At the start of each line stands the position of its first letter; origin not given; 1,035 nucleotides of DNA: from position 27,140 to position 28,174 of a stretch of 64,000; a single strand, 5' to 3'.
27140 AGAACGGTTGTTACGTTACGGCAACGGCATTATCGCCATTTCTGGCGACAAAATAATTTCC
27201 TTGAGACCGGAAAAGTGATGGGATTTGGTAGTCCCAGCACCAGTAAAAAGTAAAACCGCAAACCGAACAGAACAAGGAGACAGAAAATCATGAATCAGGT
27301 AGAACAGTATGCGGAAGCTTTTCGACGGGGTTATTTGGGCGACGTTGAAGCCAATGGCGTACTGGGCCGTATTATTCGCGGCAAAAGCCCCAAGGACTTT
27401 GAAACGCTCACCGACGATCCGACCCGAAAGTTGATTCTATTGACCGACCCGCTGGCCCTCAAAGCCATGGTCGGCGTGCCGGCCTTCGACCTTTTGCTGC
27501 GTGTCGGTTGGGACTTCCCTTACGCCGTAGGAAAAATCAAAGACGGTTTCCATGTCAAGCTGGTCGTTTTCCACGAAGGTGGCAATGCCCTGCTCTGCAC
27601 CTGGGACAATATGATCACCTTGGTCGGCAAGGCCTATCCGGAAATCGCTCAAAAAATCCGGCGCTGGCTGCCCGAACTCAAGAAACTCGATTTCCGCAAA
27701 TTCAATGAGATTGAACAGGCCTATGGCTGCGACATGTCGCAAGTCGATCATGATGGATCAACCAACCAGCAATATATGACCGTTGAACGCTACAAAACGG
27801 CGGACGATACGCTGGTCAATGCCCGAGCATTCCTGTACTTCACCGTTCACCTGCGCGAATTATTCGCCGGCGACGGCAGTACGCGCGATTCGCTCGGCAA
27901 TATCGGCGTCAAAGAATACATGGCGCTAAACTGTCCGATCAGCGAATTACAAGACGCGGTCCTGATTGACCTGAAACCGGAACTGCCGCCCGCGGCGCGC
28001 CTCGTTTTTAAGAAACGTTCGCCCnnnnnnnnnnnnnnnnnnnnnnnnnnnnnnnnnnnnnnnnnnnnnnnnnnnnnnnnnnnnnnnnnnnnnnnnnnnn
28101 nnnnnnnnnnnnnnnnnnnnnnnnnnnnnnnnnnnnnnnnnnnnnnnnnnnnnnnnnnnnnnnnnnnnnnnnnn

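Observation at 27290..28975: Novel domain fusion: roughly 280-aa uncharacterised N-terminal domain on a cysteine-hydrolase (isochorismatase-like) scaffold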

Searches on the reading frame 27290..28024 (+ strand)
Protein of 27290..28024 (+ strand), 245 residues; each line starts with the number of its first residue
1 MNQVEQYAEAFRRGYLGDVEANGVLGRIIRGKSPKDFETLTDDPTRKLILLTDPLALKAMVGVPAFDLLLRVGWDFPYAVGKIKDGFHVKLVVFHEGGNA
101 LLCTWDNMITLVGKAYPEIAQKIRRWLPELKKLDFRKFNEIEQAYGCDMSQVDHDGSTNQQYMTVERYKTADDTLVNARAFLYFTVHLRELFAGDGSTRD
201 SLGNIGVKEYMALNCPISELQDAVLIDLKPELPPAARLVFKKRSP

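Call 15: search_solved_structures(query=A2, max_evalue=10, show_alignments=2)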
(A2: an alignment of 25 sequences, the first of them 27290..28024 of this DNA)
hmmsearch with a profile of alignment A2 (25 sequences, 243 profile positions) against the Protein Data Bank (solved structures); distinct sequences matched with E-value up to 10: 3.
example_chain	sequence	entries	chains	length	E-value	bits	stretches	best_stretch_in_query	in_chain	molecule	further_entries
5i8l_A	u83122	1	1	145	1.8e-06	30.5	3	64-88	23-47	Lysozyme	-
6bxg_A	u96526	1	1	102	0.068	15.6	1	63-104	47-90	Tail-specific protease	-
21ty_A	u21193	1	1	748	1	11.7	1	52-156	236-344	Free fatty acid receptor 2,human free fatty acid receptor 2 (FFA2) fused with de novo desi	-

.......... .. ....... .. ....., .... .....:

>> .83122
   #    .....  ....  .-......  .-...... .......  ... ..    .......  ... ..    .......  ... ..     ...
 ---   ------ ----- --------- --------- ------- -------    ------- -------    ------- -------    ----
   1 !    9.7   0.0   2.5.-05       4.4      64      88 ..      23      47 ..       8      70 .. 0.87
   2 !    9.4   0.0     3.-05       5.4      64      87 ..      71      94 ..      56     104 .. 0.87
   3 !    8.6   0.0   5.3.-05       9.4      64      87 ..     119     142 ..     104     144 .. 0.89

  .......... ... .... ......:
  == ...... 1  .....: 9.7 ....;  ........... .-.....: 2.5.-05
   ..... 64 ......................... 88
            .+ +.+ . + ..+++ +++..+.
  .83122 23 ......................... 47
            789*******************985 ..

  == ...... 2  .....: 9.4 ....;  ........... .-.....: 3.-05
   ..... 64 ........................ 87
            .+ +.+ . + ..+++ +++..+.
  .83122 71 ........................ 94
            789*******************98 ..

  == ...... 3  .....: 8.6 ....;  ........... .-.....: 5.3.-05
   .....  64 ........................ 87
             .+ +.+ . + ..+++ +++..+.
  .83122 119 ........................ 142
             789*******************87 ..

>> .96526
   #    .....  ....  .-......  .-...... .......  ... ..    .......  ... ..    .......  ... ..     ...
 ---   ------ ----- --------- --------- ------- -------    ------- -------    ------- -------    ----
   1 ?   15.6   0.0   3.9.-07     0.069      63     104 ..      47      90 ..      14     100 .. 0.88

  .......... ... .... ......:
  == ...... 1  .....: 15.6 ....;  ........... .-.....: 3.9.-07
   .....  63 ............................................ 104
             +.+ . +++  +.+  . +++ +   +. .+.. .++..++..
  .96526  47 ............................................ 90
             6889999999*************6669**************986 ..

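Call 28: predict_structure(alignment_id=A2)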
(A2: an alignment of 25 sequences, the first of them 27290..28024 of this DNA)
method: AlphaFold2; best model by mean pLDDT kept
length: 245 residues; sequences in the alignment: 25
mean_pLDDT: 94.0   pTM: 0.86
mean pLDDT of the five models: 94.0, 93.1, 92.4, 92.1, 91.9
residues with pLDDT >= 90: 213; 70-90: 26; 50-70: 6; < 50: 0
segments of 3 or more residues with pLDDT < 50: none
pLDDT, mean of each block of 10 residues (from residue 1): 96 97 97 97 93 97 97 94 96 96 97 97 97 86 95 95 97 97 92 90 91 97 97 86 62
secondary structure, 60 per line:
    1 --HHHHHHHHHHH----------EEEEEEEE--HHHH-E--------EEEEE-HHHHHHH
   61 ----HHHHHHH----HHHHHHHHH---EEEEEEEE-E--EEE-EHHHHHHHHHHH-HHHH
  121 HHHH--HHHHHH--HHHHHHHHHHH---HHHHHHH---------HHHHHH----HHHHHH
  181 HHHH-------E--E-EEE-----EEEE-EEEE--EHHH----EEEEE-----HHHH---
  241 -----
elements in order: H3-13 E24-31 H34-37 E48-52 H54-60 H65-71 H76-84 E88-95 E100-102 H105-115 H117-124 H127-132 H135-145 H149-155 H165-170 H175-184 E197-199 E205-208 E210-213 E224-228 H234-237

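Call 31: fold_search(model_id=the predicted structure, library=pdb)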
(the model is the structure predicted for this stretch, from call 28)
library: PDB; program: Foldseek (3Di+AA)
matches with E <= 10: 37; with E <= 0.001: 0
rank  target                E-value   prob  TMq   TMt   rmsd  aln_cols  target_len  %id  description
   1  1txo_B                2.0e+00  0.01  0.08  0.09  14.6       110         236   11  Crystal structure of the Mycobacterium tuberculosis serine/threonine phosphatase PstP/Ppp at 1.95 A. (released 2004-11-23)
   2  8dqm_B                2.4e+00  0.04  0.09  0.14  12.7        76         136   16  Crystal structure of isoaspartyl aminopeptidase from Roseivivax halodurans DSM 15395 (released 2023-04-26)
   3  3ke6_A                3.1e+00  0.01  0.09  0.07  12.8       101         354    6  The crystal structure of the RsbU and RsbW domains of Rv1364c from Mycobacterium tuberculosis (released 2010-11-10)
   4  7skk_D                3.4e+00  0.04  0.17  0.22   7.8       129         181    7  pertussis toxin in complex with ADPR and Nicotinamide (released 2022-04-13)
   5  7skk_A                3.6e+00  0.04  0.18  0.23   8.1       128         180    8  pertussis toxin in complex with ADPR and Nicotinamide (released 2022-04-13)
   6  6s2w_A                3.9e+00  0.05  0.14  0.27   6.2        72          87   11  Structure of S. pombe Erh1, a protein important for meiotic mRNA decay in mitosis and meiosis progression. (released 2020-02-12)
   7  7sky_C                4.4e+00  0.03  0.18  0.23   7.4       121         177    7  Pertussis toxin S1 bound to NAD+ (released 2022-04-13)
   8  4w4j_B                4.9e+00  0.01  0.09  0.09  15.6       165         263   12  Crystal structure of EspG3 from the ESX-3 type VII secretion system of M. smegmatis (released 2014-10-01)
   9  8v8p_B                4.9e+00  0.01  0.08  0.09  12.5        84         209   15  Sorghum Chalcone Isomerase (released 2024-05-29)
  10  2xf8_M                4.9e+00  0.01  0.09  0.07  14.8       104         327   12  Structure of the D-Erythrose-4-Phosphate Dehydrogenase from E. coli in complex with a NAD cofactor analog (3-Chloroace (released 2011-06-08)
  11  2xf8_K                5.5e+00  0.01  0.08  0.07  15.2       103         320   13  Structure of the D-Erythrose-4-Phosphate Dehydrogenase from E. coli in complex with a NAD cofactor analog (3-Chloroace (released 2011-06-08)
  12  2xf8_C                5.5e+00  0.01  0.09  0.07  15.0       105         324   12  Structure of the D-Erythrose-4-Phosphate Dehydrogenase from E. coli in complex with a NAD cofactor analog (3-Chloroace (released 2011-06-08)
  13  7u6z_B                6.2e+00  0.02  0.16  0.21   7.3       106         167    8  Pertussis toxin E129D NAD (released 2022-04-13)
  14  7u6z_A                6.6e+00  0.02  0.18  0.23   7.3       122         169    8  Pertussis toxin E129D NAD (released 2022-04-13)
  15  7ski_A                6.6e+00  0.02  0.18  0.23   7.3       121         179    9  Pertussis toxin in complex with PJ34 (released 2022-04-13)
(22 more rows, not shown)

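Call 32: search_protein_representatives(alignment_id=A2)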
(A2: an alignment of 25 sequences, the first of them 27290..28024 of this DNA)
Query: 25 sequences, 243 profile positions. Proteins with E-value up to 0.001 (for the whole library): 837; up to 1e-10: 633; up to 1e-30: 280. The best 150 are listed.
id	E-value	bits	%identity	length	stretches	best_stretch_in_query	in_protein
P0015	4.5e-106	369.9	-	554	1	4-240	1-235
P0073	1.4e-102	358.4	-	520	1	2-235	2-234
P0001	1.3e-98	345.5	-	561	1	4-240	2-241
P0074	4.5e-97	340.4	-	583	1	6-240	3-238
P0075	1.1e-94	332.6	-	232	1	4-233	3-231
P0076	8.1e-94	329.7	-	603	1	4-239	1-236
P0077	2.5e-90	318.3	-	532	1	27-237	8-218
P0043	4.8e-89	314.1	-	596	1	4-241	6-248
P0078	1.7e-84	299.2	-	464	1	4-232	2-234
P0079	4.5e-81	288.0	-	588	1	5-240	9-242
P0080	2.2e-80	285.7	-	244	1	4-232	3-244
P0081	3.6e-78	278.5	-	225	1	5-227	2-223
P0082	2.9e-77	275.5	-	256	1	3-233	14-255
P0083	5.5e-76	271.3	-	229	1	5-233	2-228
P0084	6.2e-76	271.2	-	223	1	26-229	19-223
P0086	2.5e-75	269.2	-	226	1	7-233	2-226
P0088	5.0e-75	268.2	-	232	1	4-231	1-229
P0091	1.1e-73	263.9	-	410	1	6-233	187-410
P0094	1.6e-73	263.3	-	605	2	5-219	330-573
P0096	2.4e-73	262.7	-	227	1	4-232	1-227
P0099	1.6e-72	260.0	-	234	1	7-232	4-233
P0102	1.1e-71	257.3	-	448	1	5-239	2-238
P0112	1.5e-67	243.7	-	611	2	5-220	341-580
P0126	1.6e-63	230.5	-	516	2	24-228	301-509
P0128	1.5e-62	227.4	-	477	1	24-218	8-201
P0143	1.9e-60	220.5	-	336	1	5-231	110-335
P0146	8.7e-60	218.3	-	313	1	22-238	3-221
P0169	1.7e-55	204.3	-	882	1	12-230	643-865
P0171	9.2e-55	201.8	-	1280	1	19-230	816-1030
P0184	2.3e-52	194.0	-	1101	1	27-229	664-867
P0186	2.4e-52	194.0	-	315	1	17-239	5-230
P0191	6.8e-51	189.2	-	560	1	4-228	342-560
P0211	2.9e-48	180.6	-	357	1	6-227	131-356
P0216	3.4e-47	177.1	-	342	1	6-221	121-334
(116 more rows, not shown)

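Call 33: search_protein_families(library=pfam, proteins=[P0075, P0081, P0088, P0094, P0112, P0169, P0171, P0184, P0091, P0126], max_evalue=0.01)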
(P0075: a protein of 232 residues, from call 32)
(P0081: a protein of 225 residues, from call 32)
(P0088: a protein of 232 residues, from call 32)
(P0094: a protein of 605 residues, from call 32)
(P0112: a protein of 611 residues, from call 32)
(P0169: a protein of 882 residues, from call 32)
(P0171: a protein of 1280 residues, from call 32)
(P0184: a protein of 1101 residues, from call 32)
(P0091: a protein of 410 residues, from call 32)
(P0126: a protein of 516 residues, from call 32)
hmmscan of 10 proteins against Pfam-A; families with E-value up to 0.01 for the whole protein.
P0075 (232 aa): 0 families

P0081 (225 aa): 0 families

P0088 (232 aa): 0 families

P0094 (605 aa): 0 families

P0112 (611 aa): 0 families

P0169 (882 aa): 1 family
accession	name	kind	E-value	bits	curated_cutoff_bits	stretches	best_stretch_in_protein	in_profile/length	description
PF00149.33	Metallophos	-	4e-08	34.4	21.5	1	28-343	3-189/191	Calcineurin-like phosphoesterase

P0171 (1280 aa): 0 families

P0184 (1101 aa): 1 family
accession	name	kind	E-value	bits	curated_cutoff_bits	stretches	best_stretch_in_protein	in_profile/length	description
PF00149.33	Metallophos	-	4.4e-07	31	21.5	1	22-105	4-79/191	Calcineurin-like phosphoesterase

P0091 (410 aa): 0 families

P0126 (516 aa): 0 families

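Call 37: list_cluster_members(proteins=[P0075, P0081, P0088, P0094, P0169, P0171, P0083, P0086, P0096, P0099])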
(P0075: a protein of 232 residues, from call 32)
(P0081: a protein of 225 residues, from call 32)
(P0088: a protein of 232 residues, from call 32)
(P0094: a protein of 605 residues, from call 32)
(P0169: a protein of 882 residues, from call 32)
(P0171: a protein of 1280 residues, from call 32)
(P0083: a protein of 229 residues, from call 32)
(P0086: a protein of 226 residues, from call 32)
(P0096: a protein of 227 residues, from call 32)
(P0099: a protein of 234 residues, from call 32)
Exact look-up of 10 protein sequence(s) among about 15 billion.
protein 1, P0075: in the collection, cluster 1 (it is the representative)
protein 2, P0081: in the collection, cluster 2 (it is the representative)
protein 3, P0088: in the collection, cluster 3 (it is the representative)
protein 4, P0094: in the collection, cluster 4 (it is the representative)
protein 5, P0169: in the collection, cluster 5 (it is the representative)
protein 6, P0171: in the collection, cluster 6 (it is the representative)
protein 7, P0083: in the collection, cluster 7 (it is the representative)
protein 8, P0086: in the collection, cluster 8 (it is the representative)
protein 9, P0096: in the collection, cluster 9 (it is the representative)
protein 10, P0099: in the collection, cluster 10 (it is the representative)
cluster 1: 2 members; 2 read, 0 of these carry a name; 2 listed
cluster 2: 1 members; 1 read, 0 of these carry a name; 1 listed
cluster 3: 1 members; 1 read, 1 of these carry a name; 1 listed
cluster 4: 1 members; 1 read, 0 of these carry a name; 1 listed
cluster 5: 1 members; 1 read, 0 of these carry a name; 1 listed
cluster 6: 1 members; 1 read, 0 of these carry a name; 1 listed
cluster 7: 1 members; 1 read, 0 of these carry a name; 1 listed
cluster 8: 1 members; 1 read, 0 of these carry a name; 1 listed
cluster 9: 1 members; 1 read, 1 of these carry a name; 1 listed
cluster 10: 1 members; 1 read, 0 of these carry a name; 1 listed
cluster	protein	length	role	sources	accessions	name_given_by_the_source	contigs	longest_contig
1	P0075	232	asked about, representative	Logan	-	-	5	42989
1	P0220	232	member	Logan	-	-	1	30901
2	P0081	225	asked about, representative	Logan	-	-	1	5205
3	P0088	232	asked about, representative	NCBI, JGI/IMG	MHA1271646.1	MAG: hypothetical protein ACTSPY_17775 [Candidatus Helarchaeota archaeon]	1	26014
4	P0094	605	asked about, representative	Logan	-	-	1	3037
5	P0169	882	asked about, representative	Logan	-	-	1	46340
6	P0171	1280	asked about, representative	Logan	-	-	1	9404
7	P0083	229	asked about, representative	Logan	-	-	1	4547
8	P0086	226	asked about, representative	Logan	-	-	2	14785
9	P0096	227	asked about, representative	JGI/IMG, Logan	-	hypothetical protein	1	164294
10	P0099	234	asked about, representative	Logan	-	-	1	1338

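Call 38: find_encoding_contigs(protein=P0075, flank=7000, max_places=2)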
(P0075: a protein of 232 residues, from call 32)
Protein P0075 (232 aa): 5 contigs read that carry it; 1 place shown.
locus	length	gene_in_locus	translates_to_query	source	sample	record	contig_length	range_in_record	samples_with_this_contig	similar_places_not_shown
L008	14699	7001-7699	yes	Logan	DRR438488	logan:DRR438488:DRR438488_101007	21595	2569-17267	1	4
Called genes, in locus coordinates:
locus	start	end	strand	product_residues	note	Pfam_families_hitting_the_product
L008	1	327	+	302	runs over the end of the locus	PF00005:ABC_tran, PF13304:AAA_21 (faint)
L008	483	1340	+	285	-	-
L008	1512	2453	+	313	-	-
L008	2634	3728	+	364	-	PF04536:TPM_phosphatase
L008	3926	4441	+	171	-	PF04536:TPM_phosphatase (weak)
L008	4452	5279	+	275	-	-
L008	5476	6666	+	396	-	-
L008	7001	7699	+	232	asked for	-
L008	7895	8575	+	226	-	PF00293:NUDIX, PF19368:WHD_AraR, PF21906:WHD_NrtR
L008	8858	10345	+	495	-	PF00012:HSP70, PF06723:MreB_Mbl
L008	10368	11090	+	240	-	-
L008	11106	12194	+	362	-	PF00041:fn3 (weak)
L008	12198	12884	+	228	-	PF00857:Isochorismatase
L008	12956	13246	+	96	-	-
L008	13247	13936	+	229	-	-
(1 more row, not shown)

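Call 39: fold_search(model_id=the predicted structure, library=viral)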
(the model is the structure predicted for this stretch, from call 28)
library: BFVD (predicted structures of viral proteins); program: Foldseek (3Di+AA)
matches with E <= 10: 31; with E <= 0.001: 0
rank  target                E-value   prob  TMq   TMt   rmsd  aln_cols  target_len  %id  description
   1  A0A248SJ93            9.9e-01  0.02  0.12  0.07  16.5       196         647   11  (no name in the UniProt tables at hand)
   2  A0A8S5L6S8            1.3e+00  0.06  0.24  0.10  15.4       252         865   12  DUF5710 domain-containing protein [Siphoviridae sp. cts9W16]
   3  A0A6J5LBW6            1.4e+00  0.03  0.16  0.05  20.0       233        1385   14  Cell wall hydrolase, SleB [uncultured Caudovirales phage]
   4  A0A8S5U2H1            1.6e+00  0.03  0.19  0.21  17.2       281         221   12  Uncharacterized protein [Siphoviridae sp. ctqzz19]
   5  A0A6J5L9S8            2.3e+00  0.01  0.11  0.07  16.2       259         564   10  Amidoligase enzyme [uncultured Caudovirales phage]
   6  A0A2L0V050            2.8e+00  0.02  0.14  0.18  12.0       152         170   12  Uncharacterized protein [Agrobacterium phage Atu_ph07]
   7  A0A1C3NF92            2.8e+00  0.01  0.09  0.08  13.4       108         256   10  (no name in the UniProt tables at hand)
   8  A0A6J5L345            3.0e+00  0.01  0.10  0.07  18.3       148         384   13  Uncharacterized protein [uncultured Caudovirales phage]
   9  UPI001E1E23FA         3.2e+00  0.02  0.10  0.15  11.9        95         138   13  (no name look-up for this kind of identifier)
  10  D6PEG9                3.2e+00  0.02  0.11  0.08  13.6        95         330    9  (no name in the UniProt tables at hand)
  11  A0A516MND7            3.2e+00  0.02  0.11  0.12  13.1        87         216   13  (no name in the UniProt tables at hand)
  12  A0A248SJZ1            3.8e+00  0.04  0.19  0.13   7.5       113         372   12  (no name in the UniProt tables at hand)
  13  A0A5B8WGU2            3.8e+00  0.02  0.22  0.20  13.7       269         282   13  Uncharacterized protein [Arthrobacter phage Qui]
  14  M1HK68                4.0e+00  0.02  0.15  0.14  12.2       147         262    7  (no name in the UniProt tables at hand)
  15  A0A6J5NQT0            4.6e+00  0.01  0.13  0.15  13.6       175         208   16  Uncharacterized protein [uncultured Caudovirales phage]
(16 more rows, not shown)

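Call 41: find_related_loci(query=A2, collection=genome_contigs, flank=8000)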
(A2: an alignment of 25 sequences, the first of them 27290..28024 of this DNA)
Query A2 (245 aa) in genome_contigs; peptide patterns used: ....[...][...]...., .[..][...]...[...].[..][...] (x = any residue, [..] = any of these).
38 stretches matched a pattern; 32 encode a relative of the query (tblastn E <= 1e-3); 31 distinct loci.
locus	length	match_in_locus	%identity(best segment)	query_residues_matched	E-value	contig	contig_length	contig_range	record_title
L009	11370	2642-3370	82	4-245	1e-135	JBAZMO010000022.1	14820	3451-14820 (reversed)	MAG: Patescibacteria group bacterium isolate SO_2017_LW4_45 scaffold_6294_c1_LW137-91_2017, whole genome shotgun sequenc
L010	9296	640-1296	46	6-229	9e-62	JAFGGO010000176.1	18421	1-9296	MAG: Promethearchaeota archaeon isolate Zod_Metabat.1389 k87_13743203, whole genome shotgun sequence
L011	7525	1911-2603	45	1-235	3e-60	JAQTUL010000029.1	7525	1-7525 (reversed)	MAG: Candidatus Colwellbacteria bacterium isolate STB_63 NODE_27827_length_7525_cov_12.128683_Sandtown_B, whole genome s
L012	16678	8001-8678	45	4-233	3e-60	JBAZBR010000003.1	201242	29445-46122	MAG: Patescibacteria group bacterium isolate SO_2017_GW1_117 NODE_520_length_201242_cov_1.484703_OW334_2017, whole genom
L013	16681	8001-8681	45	4-233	2e-60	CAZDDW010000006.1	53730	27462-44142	MAG TPA_asm: uncultured Gammaproteobacteria bacterium isolate SRP200020_co1_303 genome assembly, contig: NODE_762_length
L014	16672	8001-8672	46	7-235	1e-58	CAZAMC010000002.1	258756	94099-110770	MAG TPA_asm: uncultured Gammaproteobacteria bacterium isolate SRP173033_co2_64 genome assembly, contig: NODE_8_length_25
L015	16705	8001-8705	43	1-233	7e-59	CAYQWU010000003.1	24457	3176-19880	MAG TPA_asm: uncultured Candidatus Peribacteria bacterium isolate SRP286056_co3_294 genome assembly, contig: NODE_1757_l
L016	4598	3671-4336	46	7-233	1e-57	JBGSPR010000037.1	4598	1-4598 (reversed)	MAG: Patescibacteria group bacterium isolate JTS-AC309 k141_4150097, whole genome shotgun sequence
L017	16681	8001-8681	42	3-233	4e-57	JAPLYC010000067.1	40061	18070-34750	MAG: Candidatus Parcubacteria bacterium isolate LacPavin_0920_SED3_MAG_40_21 LacPavin_0920_SED3_scaffold_709243, whole g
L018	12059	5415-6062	46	3-222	6e-57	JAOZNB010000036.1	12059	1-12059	MAG: Candidatus Moraniibacteriota bacterium isolate GMC4_bin_51 GMC4_7181_length_12059_cov_10.042319, whole genome shotg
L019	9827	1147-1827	45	3-233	2e-56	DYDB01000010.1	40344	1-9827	MAG TPA_asm: Micavibrio sp. isolate IMS_BF-2 NODE_128_length_40350_cov_46.9244, whole genome shotgun sequence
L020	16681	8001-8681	42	3-233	4e-53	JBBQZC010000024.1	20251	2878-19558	MAG: Candidatus Moraniibacteriota bacterium isolate Co_metawrap_2195 Cmw_2195_k141_19676423_length_20251_cov_7.8313, who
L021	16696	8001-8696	41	11-233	1e-52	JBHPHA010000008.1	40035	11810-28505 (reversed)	Patescibacteria group bacterium isolate SAG AM-311-N19 NODE_8_length_40035_cov_33.483767, whole genome shotgun sequence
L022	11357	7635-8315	40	6-233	1e-51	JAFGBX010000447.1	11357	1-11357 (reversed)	MAG: Promethearchaeota archaeon isolate Zod_Metabat.1055 k87_14164332, whole genome shotgun sequence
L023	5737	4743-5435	40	1-233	7e-50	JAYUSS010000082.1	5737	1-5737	MAG: Candidatus Peregrinibacteria bacterium isolate GL117_UP_metabinner_13 GL117_UP_metabinner_13_81, whole genome shotg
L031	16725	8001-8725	37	3-244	9e-47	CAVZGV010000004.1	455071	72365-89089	MAG: Candidatus Falkowbacteria bacterium isolate MFD04716.bin.1.162 genome assembly, contig: contig_24681, whole genome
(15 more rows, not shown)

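Call 55: search_protein_families(library=pfam, proteins=[P0102, P0128, P0078, P0146, P0186, P0091, P0143, P0211, P0216], max_evalue=1)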
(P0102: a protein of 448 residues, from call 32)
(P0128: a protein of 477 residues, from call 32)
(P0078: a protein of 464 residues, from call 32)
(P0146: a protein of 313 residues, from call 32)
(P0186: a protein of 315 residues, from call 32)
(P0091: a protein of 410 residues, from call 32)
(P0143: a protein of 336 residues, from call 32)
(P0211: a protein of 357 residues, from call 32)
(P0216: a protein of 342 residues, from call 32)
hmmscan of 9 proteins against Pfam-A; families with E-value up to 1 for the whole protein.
P0102 (448 aa): 1 family
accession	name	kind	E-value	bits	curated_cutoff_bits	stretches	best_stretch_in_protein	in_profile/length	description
PF02464.23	CinA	-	0.017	15.2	23.5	1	254-320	23-89/155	Competence-damaged protein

P0128 (477 aa): 1 family
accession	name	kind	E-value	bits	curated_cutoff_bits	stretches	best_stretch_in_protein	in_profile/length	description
PF00459.30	Inositol_P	-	1.5e-54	185.8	27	1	218-470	7-268/271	Inositol monophosphatase family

P0078 (464 aa): 1 family
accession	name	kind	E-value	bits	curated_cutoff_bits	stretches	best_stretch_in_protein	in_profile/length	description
PF24786.1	RXYLT1_N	-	0.14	12.8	25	1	347-378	96-128/140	RXYLT1 N-terminal domain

P0146 (313 aa): 0 families

P0186 (315 aa): 0 families

P0091 (410 aa): 1 family
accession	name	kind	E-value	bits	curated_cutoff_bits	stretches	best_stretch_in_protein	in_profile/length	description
PF01202.28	SKI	-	0.32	11.6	22.1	1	78-113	58-93/159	Shikimate kinase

P0143 (336 aa): 0 families

P0211 (357 aa): 0 families

P0216 (342 aa): 0 families

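Call 57: find_related_loci(query=A2, collection=viral_contigs, flank=8000)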
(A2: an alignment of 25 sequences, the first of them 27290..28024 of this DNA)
Query A2 (245 aa) in viral_contigs; peptide patterns used: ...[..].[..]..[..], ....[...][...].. (x = any residue, [..] = any of these).
266 stretches matched a pattern; 1 encode a relative of the query (tblastn E <= 1e-3); 1 distinct loci.
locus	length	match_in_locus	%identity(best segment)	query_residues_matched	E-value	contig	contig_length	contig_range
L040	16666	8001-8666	45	1-228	4e-59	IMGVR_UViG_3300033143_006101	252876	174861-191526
